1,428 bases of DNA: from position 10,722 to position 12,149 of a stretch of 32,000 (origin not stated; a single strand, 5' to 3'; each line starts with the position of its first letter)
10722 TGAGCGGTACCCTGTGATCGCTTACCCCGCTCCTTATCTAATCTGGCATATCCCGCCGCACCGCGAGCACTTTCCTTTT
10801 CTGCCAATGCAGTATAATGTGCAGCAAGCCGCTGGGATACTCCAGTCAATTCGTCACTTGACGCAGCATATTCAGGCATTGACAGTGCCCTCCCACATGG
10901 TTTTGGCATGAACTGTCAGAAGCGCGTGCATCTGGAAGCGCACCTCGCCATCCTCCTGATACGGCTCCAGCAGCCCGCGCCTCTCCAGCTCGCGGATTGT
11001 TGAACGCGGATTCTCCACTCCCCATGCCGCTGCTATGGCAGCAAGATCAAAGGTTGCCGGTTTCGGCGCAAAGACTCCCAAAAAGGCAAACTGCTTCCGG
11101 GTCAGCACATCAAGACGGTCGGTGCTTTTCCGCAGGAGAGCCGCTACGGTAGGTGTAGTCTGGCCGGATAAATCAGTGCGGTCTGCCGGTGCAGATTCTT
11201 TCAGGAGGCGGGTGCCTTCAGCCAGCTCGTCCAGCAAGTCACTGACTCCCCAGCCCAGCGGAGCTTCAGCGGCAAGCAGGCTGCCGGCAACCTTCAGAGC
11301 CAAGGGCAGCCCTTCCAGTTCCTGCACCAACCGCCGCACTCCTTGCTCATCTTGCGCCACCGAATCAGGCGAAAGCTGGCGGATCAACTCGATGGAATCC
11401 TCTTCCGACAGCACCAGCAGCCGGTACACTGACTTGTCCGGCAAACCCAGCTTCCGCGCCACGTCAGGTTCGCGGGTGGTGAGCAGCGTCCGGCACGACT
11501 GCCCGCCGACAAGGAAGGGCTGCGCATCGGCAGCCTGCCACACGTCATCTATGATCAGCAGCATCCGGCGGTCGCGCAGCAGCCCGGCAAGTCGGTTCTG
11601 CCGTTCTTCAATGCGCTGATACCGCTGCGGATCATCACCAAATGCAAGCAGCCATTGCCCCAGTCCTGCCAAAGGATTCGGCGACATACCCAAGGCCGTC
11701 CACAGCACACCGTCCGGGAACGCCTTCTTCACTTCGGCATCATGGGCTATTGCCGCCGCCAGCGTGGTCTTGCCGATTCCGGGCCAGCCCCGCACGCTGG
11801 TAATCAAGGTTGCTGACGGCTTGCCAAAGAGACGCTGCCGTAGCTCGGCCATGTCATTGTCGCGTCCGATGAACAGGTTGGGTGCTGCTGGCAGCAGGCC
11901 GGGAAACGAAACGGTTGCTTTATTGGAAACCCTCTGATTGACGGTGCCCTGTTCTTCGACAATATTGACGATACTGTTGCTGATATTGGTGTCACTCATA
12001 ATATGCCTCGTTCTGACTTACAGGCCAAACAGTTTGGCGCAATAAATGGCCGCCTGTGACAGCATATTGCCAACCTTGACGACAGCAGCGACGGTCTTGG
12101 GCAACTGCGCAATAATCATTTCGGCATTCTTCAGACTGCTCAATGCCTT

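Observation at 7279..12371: Split NLR/STAND cassette: one effector-less NB-ARC core followed by two separately encoded, paralogous TPR sensor arms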

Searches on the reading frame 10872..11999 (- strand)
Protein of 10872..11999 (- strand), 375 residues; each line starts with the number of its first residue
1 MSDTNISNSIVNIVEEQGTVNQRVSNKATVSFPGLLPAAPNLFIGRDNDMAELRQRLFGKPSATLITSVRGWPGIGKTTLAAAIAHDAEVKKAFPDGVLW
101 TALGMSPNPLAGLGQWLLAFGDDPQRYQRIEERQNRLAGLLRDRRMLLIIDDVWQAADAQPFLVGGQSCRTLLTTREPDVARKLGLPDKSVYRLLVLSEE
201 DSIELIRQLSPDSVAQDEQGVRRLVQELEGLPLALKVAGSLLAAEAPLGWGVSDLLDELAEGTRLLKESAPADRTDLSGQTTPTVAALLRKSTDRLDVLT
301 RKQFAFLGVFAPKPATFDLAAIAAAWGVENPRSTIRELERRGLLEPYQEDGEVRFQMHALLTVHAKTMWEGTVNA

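Call 7: search_protein_families(library=pfam, proteins=[window:10872-11999:-], max_evalue=0.01)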
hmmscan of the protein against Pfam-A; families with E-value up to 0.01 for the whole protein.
window:10872-11999:- (375 aa): 6 families
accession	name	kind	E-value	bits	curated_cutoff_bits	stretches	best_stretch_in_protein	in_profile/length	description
PF00931.28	NB-ARC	-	1.4e-26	93.7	23.5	1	47-245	2-208/248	NB-ARC domain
PF05729.18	NACHT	-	1.4e-05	25.5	26.7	1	68-174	4-127/167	NACHT domain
PF13401.12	AAA_22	-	5.6e-05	23.9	27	1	66-153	7-93/130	AAA domain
PF13191.12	AAA_16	-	6.4e-05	24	32.6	1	43-96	2-62/167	AAA ATPase domain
PF20703.3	nSTAND1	-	0.0026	17.9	27.1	1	40-152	13-123/379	Novel STAND NTPase 1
PF12728.13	HTH_17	-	0.0094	16.6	27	0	323-361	8-44/51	Helix-turn-helix domain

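Call 8: search_protein_families(library=padloc, proteins=[window:10872-11999:-], max_evalue=0.01)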
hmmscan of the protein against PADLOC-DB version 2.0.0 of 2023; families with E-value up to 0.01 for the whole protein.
window:10872-11999:- (375 aa): 1 family
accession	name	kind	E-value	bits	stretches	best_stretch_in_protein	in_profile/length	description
PDLC04133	mad1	-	0.00044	18.5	0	331-359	18-46/60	mads_1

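Call 9: find_homologous_proteins(query=window:10872-11999:-, max_evalue=0.00001)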
Query window:10872-11999:- (375 aa): 1716 proteins with E <= 0.00001 among 8000 candidates; the best 120 are listed.
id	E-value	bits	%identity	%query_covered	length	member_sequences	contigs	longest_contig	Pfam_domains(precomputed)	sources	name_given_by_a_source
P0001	7.3e-218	741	90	100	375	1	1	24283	PF00931.29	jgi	-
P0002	9.8e-209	711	100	87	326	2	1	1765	PF05729.19,PF00931.29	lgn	-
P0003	9.4e-204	694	86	100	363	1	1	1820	PF00931.29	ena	-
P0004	8.1e-203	691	86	100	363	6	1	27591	PF05729.19,PF00931.29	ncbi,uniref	uniref:NB-ARC domain-containing protein n=1 Tax=Candidatus Electronema sp. TaxID=2698783 RepID=UPI00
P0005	3.4e-200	683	85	97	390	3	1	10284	PF00931.29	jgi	jgi:hypothetical protein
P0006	9.8e-200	681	85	97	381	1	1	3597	PF00931.29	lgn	-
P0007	9.2e-196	668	83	98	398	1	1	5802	PF00931.29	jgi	jgi:hypothetical protein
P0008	2.4e-186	637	81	95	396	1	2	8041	PF00931.29,PF13191.13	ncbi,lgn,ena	-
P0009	3.3e-177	607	88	83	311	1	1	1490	PF00931.29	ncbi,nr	ncbi:MAG: hypothetical protein D3920_16650 [Candidatus Electrothrix sp. AW2]|nr:hypothetical protein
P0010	4.5e-156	538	73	91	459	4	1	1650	PF20689.4,PF00931.29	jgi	-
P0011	1.2e-152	526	70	93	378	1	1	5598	PF05729.19,PF13401.13,PF00931.29,PF13191.13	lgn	-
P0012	3.1e-148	512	71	90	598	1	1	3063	PF13365.13,PF00931.29,PF13191.13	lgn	-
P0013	1.0e-146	507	65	98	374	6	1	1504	PF05729.19,PF00931.29,PF13191.13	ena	-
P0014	7.9e-139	481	64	88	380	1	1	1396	PF00931.29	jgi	jgi:hypothetical protein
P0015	7.0e-136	471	62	94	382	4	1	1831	PF05729.19,PF13401.13,PF00931.29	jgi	jgi:hypothetical protein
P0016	9.7e-132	458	61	87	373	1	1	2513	PF00931.29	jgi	jgi:hypothetical protein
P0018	7.0e-129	448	59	92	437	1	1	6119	PF00931.29,PF13191.13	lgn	-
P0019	9.6e-129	448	62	90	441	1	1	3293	PF19960.7,PF00931.29,PF13191.13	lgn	-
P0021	1.1e-127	444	63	88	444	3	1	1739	PF00931.29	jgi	jgi:hypothetical protein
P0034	1.5e-108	381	57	90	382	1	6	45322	PF05729.19,PF00931.29,PF13191.13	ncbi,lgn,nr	ncbi:MAG: hypothetical protein IT331_13615 [Anaerolineae bacterium]|nr:hypothetical protein [Anaerol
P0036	1.1e-107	378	52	97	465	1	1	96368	PF00931.29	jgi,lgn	jgi:general stress protein CsbA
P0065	6.4e-104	366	57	88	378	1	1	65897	PF00931.29,PF13191.13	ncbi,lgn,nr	ncbi:MAG TPA: NB-ARC domain-containing protein [Roseiflexaceae bacterium]|nr:NB-ARC domain-containin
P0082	7.2e-103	363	50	96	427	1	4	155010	PF00931.29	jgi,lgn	jgi:hypothetical protein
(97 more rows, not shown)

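Call 11: find_encoding_contigs(protein=P0001, flank=10000, max_places=3)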
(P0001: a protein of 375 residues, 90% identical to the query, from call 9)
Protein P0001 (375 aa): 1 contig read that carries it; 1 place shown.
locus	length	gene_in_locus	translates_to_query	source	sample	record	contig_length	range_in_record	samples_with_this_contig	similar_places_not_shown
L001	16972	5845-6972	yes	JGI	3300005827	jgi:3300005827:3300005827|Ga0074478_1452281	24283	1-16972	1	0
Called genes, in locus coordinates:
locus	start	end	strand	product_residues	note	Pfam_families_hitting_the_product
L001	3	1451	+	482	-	?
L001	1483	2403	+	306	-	-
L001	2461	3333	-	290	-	PF00583:Acetyltransf_1 (faint)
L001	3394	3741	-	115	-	PF01909:NTP_transf_2, PF18765:Polbeta (weak)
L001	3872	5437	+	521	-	PF00133:tRNA-synt_1, PF09334:tRNA-synt_1g (faint), PF08264:Anticodon_1, PF10458:Val_tRNA-synt_C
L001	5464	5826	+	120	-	-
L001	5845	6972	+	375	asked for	PF00931:NB-ARC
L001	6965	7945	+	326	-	-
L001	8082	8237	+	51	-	-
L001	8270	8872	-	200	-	PF01609:DDE_Tnp_1, PF13586:DDE_Tnp_1_2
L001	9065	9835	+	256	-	-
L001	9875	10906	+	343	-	PF03054:tRNA_Me_trans, PF20259:tRNA_Me_trans_M, PF20258:tRNA_Me_trans_C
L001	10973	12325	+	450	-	PF00291:PALP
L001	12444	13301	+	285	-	PF00793:DAHP_synth_1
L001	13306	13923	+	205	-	PF00702:Hydrolase (weak), PF08282:Hydrolase_3 (weak)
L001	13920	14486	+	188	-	PF06835:LptC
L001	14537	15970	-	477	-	PF02321:OEP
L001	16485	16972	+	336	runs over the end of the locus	PF14237:GYF_2, PF01987:AIM24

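Call 12: find_encoding_contigs(protein=P0004, flank=10000, max_places=3)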
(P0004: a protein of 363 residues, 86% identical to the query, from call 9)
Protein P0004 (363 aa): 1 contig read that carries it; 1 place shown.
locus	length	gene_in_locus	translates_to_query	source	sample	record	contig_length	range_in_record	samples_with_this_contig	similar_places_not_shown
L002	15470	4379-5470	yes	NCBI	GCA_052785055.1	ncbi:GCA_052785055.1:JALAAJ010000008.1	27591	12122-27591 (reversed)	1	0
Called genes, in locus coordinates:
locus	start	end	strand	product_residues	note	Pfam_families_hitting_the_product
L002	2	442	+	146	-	?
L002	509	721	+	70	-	-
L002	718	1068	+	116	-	PF06296:RelE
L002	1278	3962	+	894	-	PF00133:tRNA-synt_1, PF09334:tRNA-synt_1g, PF13603:tRNA-synt_1_2 (faint), PF08264:Anticodon_1, PF10458:Val_tRNA-synt_C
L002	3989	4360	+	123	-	-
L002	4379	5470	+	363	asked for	PF00931:NB-ARC, PF05729:NACHT (faint)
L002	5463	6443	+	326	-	-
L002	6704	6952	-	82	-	PF06803:DUF1232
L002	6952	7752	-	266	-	PF00106:adh_short, PF13561:adh_short_C2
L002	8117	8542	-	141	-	PF07977:FabA, PF22818:ApeI-like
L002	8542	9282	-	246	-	PF00106:adh_short, PF08659:KR, PF01370:Epimerase (weak), PF13561:adh_short_C2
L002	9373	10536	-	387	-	PF02130:YbeY, PF03740:PdxJ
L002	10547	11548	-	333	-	PF01695:IstB_IS21 (weak), PF02562:PhoH, PF13245:AAA_19 (weak), PF13604:AAA_30 (weak)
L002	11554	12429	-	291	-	PF13743:Thioredoxin_5 (faint), PF13462:Thioredoxin_4, PF13098:Thioredoxin_2 (weak), PF01323:DSBA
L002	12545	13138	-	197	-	-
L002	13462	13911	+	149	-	-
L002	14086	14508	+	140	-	-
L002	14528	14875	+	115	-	-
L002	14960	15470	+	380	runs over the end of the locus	-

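Call 15: find_encoding_contigs(protein=P0034, flank=6000, max_places=2)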
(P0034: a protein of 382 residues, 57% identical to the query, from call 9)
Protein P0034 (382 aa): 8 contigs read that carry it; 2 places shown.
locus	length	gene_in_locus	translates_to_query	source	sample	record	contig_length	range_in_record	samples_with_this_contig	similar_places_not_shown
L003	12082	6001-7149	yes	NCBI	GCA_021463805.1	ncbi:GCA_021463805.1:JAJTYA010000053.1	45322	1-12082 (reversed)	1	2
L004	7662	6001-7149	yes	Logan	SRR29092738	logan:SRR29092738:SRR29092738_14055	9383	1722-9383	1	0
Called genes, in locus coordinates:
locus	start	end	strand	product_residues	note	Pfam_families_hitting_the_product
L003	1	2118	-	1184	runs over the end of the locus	PF13646:HEAT_2 (faint)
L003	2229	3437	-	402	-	-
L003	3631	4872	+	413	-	-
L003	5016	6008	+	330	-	PF13271:DUF4062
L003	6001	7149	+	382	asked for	PF13191:AAA_16 (faint), PF00931:NB-ARC, PF05729:NACHT (weak)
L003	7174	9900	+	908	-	PF19954:EAD10, PF13749:HATPase_c_4 (weak), PF00931:NB-ARC, PF13191:AAA_16 (faint), PF05729:NACHT (faint)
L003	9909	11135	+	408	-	-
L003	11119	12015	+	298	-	PF13428:TPR_14 (faint), PF13176:TPR_7 (faint), PF13424:TPR_12 (weak), PF00515:TPR_1 (weak), PF13424:TPR_12, PF00515:TPR_1 (weak), PF13181:TPR_8 (weak), PF13424:TPR_12, +6 more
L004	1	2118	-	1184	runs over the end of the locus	PF13646:HEAT_2 (faint)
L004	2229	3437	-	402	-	-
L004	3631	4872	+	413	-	-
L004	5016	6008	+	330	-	PF13271:DUF4062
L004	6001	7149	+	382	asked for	PF13191:AAA_16 (faint), PF00931:NB-ARC, PF05729:NACHT (weak)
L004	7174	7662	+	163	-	?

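Call 16: find_encoding_contigs(protein=P0065, flank=6000, max_places=2)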
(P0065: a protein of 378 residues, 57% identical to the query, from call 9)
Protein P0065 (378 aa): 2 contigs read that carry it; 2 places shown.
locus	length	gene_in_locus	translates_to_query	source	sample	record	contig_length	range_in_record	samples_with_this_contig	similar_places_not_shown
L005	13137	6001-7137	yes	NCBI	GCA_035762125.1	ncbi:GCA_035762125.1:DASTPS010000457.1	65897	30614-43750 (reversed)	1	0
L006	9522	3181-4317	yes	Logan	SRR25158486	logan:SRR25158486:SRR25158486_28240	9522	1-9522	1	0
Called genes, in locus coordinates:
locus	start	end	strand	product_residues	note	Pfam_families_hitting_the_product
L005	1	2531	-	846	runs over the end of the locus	-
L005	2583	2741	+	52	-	-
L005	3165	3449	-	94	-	PF13560:HTH_31, PF12844:HTH_19 (weak), PF01381:HTH_3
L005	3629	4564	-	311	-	PF00561:Abhydrolase_1, PF12146:Hydrolase_4, PF12697:Abhydrolase_6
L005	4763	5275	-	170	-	PF01288:HPPK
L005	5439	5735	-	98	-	PF16561:AMPK1_CBM, PF02922:CBM_48 (weak)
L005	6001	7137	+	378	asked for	PF13191:AAA_16 (weak), PF00931:NB-ARC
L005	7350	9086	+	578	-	PF13185:GAF_2 (weak), PF00512:HisKA, PF02518:HATPase_c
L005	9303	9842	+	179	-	PF02036:SCP2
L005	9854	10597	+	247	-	PF00106:adh_short, PF08659:KR, PF13561:adh_short_C2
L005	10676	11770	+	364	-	PF02771:Acyl-CoA_dh_N, PF02770:Acyl-CoA_dh_M, PF00441:Acyl-CoA_dh_1, PF08028:Acyl-CoA_dh_2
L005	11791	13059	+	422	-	PF02770:Acyl-CoA_dh_M, PF00441:Acyl-CoA_dh_1, PF08028:Acyl-CoA_dh_2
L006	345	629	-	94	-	PF13560:HTH_31, PF12844:HTH_19 (weak), PF01381:HTH_3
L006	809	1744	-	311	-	PF00561:Abhydrolase_1, PF12146:Hydrolase_4, PF12697:Abhydrolase_6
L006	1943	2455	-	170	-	PF01288:HPPK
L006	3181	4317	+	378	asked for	PF13191:AAA_16 (weak), PF00931:NB-ARC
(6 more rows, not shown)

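Call 17: find_encoding_contigs(protein=P0036, flank=6000, max_places=2)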
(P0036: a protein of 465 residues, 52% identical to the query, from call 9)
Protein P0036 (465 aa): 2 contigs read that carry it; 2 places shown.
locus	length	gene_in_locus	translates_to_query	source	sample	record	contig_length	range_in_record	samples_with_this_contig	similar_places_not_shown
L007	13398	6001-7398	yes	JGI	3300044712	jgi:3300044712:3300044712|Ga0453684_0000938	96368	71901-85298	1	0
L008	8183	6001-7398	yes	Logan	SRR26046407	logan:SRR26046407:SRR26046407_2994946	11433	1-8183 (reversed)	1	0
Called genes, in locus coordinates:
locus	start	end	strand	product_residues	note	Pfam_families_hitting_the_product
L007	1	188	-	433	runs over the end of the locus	PF00070:Pyr_redox (faint), PF00890:FAD_binding_2 (weak), PF01266:DAO, PF01593:Amino_oxidase, PF03486:HI0933_like (faint), PF05834:Lycopene_cycl (faint), PF07992:Pyr_redox_2 (weak), PF13450:NAD_binding_8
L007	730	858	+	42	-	-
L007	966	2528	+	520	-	-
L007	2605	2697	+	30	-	-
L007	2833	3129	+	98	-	-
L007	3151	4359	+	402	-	-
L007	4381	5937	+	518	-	-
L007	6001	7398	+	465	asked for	PF00931:NB-ARC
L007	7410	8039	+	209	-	PF13374:TPR_10 (faint), PF13181:TPR_8 (faint), PF13424:TPR_12, PF00515:TPR_1 (weak), PF13176:TPR_7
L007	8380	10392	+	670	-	PF12895:ANAPC3 (faint), PF13424:TPR_12 (faint), PF17874:TPR_MalT, PF00515:TPR_1 (weak), PF07719:TPR_2 (weak), PF13181:TPR_8 (weak), PF13371:TPR_9 (weak), PF13414:TPR_11 (weak), +11 more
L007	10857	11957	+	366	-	PF13174:TPR_6 (faint), PF07719:TPR_2 (faint), PF13374:TPR_10 (faint), PF13176:TPR_7 (faint), PF13181:TPR_8 (faint), PF13424:TPR_12, PF00515:TPR_1 (weak), PF13424:TPR_12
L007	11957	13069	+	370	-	PF00515:TPR_1 (faint), PF13424:TPR_12 (faint), PF13176:TPR_7 (faint), PF07719:TPR_2 (faint), PF13374:TPR_10 (faint)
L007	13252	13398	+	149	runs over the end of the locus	PF01078:Mg_chelatase, PF13335:Mg_chelatase_C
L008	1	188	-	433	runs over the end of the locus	PF00070:Pyr_redox (faint), PF00890:FAD_binding_2 (weak), PF01266:DAO, PF01593:Amino_oxidase, PF03486:HI0933_like (faint), PF05834:Lycopene_cycl (faint), PF07992:Pyr_redox_2 (weak), PF13450:NAD_binding_8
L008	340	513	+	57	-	-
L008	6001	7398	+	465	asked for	PF00931:NB-ARC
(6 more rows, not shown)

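Call 18: find_encoding_contigs(protein=P0082, flank=6000, max_places=2)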
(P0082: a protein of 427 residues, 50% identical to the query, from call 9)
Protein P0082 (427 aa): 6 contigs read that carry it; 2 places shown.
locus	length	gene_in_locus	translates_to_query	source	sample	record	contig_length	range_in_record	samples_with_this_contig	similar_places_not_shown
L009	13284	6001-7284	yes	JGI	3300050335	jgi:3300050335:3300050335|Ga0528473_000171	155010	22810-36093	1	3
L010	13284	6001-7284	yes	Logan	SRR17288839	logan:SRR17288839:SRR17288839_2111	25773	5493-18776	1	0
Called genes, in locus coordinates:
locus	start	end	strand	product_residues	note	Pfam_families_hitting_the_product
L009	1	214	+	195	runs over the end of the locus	PF08818:DUF1801, PF13376:OmdA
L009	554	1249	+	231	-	PF06966:DUF1295, PF04140:ICMT, PF04191:PEMT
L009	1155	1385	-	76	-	-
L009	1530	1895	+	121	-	PF08973:TM1506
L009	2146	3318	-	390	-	PF00248:Aldo_ket_red, PF13187:Fer4_9 (weak)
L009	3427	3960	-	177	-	PF12682:Flavodoxin_4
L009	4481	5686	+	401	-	PF17874:TPR_MalT (weak), PF13176:TPR_7 (faint), PF07719:TPR_2 (faint), PF13374:TPR_10 (faint), PF13424:TPR_12, PF00515:TPR_1 (weak), PF13181:TPR_8 (weak), PF13424:TPR_12, +4 more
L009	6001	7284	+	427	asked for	PF00931:NB-ARC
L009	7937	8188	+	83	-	-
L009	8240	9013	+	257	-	-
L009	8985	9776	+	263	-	PF08843:AbiEii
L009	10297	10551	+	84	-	-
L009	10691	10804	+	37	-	-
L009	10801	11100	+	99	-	PF02302:PTS_IIB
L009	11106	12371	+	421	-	PF02378:PTS_EIIC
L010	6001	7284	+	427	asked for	PF00931:NB-ARC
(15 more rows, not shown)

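Call 29: find_encoding_contigs(protein=P0005, flank=6000, max_places=2)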
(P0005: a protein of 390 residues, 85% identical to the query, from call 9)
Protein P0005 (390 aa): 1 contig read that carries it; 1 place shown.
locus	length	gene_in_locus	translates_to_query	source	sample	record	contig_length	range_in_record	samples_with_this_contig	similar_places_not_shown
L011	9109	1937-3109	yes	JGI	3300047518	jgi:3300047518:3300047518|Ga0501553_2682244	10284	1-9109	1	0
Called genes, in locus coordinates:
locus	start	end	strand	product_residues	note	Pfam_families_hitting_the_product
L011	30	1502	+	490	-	PF00133:tRNA-synt_1, PF09334:tRNA-synt_1g (weak), PF08264:Anticodon_1, PF10458:Val_tRNA-synt_C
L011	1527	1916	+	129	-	-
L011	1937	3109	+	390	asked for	PF00931:NB-ARC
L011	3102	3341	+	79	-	-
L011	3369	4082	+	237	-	-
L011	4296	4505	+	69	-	-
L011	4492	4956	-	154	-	-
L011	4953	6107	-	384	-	PF04055:Radical_SAM, PF13353:Fer4_12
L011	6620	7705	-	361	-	PF03773:ArsP_1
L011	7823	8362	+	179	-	PF00383:dCMP_cyt_deam_1, PF14437:MafB19-deam, PF14439:Bd3614-deam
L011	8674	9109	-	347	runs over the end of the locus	PF00348:polyprenyl_synt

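Call 30: find_encoding_contigs(protein=P0007, flank=6000, max_places=2)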
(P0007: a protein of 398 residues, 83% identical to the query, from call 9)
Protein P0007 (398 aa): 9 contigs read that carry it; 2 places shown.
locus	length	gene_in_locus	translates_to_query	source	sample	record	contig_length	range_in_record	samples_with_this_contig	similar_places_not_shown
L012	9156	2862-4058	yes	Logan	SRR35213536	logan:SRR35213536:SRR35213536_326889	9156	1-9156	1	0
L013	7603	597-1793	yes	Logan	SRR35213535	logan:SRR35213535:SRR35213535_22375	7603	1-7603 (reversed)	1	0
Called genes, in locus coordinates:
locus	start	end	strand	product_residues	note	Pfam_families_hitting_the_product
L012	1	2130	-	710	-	?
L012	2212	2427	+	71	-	-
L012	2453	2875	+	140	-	PF20701:HetE-N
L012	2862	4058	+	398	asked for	PF00931:NB-ARC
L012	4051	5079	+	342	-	PF13176:TPR_7 (faint), PF13424:TPR_12 (weak), PF13428:TPR_14 (faint), PF13424:TPR_12 (weak), PF00515:TPR_1 (weak), PF13374:TPR_10 (weak), PF13424:TPR_12, PF00515:TPR_1 (weak), +10 more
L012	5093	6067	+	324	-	-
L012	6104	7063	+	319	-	PF13176:TPR_7 (faint), PF14559:TPR_19 (faint), PF13424:TPR_12, PF17874:TPR_MalT (weak), PF13374:TPR_10 (weak), PF13424:TPR_12, PF28559:TPR_SusR (weak), PF13424:TPR_12, +7 more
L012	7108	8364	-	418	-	PF13657:Couple_hipA, PF07804:HipA_C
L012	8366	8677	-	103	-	PF13560:HTH_31, PF01381:HTH_3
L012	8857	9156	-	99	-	?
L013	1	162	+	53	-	?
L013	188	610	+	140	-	PF20701:HetE-N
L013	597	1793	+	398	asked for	PF00931:NB-ARC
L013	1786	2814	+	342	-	PF13176:TPR_7 (faint), PF13424:TPR_12 (weak), PF13428:TPR_14 (faint), PF13424:TPR_12 (weak), PF00515:TPR_1 (weak), PF13374:TPR_10 (weak), PF13424:TPR_12, PF00515:TPR_1 (weak), +10 more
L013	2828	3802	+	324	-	-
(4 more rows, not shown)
